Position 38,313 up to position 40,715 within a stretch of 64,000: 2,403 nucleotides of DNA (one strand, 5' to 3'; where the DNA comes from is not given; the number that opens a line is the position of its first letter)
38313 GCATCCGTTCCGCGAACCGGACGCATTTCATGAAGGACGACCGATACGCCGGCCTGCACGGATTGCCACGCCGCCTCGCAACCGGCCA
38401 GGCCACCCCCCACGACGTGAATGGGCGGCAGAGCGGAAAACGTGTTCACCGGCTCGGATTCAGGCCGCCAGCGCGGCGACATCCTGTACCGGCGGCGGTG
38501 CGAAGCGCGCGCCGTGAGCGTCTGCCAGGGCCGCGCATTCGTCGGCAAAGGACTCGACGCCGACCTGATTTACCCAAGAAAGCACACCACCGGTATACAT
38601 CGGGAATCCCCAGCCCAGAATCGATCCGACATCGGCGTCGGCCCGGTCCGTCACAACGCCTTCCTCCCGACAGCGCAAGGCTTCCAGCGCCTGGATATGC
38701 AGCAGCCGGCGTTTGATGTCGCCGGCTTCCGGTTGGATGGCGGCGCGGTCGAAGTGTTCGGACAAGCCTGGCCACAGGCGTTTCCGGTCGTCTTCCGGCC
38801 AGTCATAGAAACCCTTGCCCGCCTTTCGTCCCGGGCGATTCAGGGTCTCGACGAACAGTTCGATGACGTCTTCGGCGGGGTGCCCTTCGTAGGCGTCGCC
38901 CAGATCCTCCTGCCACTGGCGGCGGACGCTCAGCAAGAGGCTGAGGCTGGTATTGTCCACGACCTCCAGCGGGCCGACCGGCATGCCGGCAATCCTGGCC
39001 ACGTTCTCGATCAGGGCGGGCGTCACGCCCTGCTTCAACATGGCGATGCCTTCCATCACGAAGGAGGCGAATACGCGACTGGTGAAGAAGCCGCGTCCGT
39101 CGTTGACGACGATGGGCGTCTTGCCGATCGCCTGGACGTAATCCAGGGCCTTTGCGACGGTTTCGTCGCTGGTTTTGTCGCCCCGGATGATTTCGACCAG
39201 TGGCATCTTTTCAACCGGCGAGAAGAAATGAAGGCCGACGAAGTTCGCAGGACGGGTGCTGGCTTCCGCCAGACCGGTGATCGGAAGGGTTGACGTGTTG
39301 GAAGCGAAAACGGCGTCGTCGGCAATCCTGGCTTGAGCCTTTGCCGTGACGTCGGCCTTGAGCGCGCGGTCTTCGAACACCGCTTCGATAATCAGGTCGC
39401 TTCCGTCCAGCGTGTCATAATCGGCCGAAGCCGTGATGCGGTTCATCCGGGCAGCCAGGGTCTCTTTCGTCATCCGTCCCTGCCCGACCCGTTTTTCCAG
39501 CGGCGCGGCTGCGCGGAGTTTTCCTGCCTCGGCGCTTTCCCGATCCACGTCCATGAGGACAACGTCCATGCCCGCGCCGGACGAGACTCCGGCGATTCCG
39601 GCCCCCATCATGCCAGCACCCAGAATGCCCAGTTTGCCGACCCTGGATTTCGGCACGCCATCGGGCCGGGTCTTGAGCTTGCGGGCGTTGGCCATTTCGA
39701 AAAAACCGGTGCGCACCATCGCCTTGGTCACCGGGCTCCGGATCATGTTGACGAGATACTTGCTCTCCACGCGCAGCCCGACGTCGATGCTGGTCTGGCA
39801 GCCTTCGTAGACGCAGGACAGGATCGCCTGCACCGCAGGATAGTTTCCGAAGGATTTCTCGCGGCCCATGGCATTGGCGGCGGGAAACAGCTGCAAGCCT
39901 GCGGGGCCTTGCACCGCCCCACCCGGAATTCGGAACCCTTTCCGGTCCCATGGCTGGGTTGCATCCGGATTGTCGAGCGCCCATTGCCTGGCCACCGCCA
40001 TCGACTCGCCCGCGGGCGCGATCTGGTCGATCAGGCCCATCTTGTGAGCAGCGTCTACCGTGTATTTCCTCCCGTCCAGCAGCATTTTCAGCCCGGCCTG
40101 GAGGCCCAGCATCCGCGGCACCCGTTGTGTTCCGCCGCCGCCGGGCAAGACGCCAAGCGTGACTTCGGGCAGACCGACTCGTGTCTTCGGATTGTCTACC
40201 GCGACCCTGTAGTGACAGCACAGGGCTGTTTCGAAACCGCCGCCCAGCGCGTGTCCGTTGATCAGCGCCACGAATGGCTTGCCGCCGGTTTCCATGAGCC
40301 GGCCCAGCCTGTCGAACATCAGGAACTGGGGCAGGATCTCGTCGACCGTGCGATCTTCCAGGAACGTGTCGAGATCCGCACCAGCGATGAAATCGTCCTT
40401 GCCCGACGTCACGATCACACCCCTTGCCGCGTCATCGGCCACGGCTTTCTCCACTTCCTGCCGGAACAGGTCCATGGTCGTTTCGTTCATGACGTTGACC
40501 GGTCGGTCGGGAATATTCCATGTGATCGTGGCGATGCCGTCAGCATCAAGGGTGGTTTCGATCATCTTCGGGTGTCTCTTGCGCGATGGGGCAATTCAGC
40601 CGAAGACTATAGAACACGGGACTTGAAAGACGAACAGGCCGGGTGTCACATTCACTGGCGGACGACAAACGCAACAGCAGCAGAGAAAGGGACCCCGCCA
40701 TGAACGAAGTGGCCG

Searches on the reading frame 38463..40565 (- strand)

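Call 70: search_protein_families(library=pfam, proteins=[window:38463-40565:-], max_evalue=0.001)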
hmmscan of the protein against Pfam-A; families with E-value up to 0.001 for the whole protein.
window:38463-40565:- (701 aa): 4 families
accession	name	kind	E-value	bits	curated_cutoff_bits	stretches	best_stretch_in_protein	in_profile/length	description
PF02737.24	3HCDH_N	-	3.8e-58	196.8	22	1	311-489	1-179/180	3-hydroxyacyl-CoA dehydrogenase, NAD binding domain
PF00378.25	ECH_1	-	1.9e-33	116.3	27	1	9-196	4-187/251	Enoyl-CoA hydratase/isomerase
PF00725.27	3HCDH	-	3.7e-20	72.7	22.1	1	492-589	1-97/97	3-hydroxyacyl-CoA dehydrogenase, C-terminal domain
PF16113.10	ECH_2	-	1.5e-18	67.8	27.2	1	13-193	3-182/335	Enoyl-CoA hydratase/isomerase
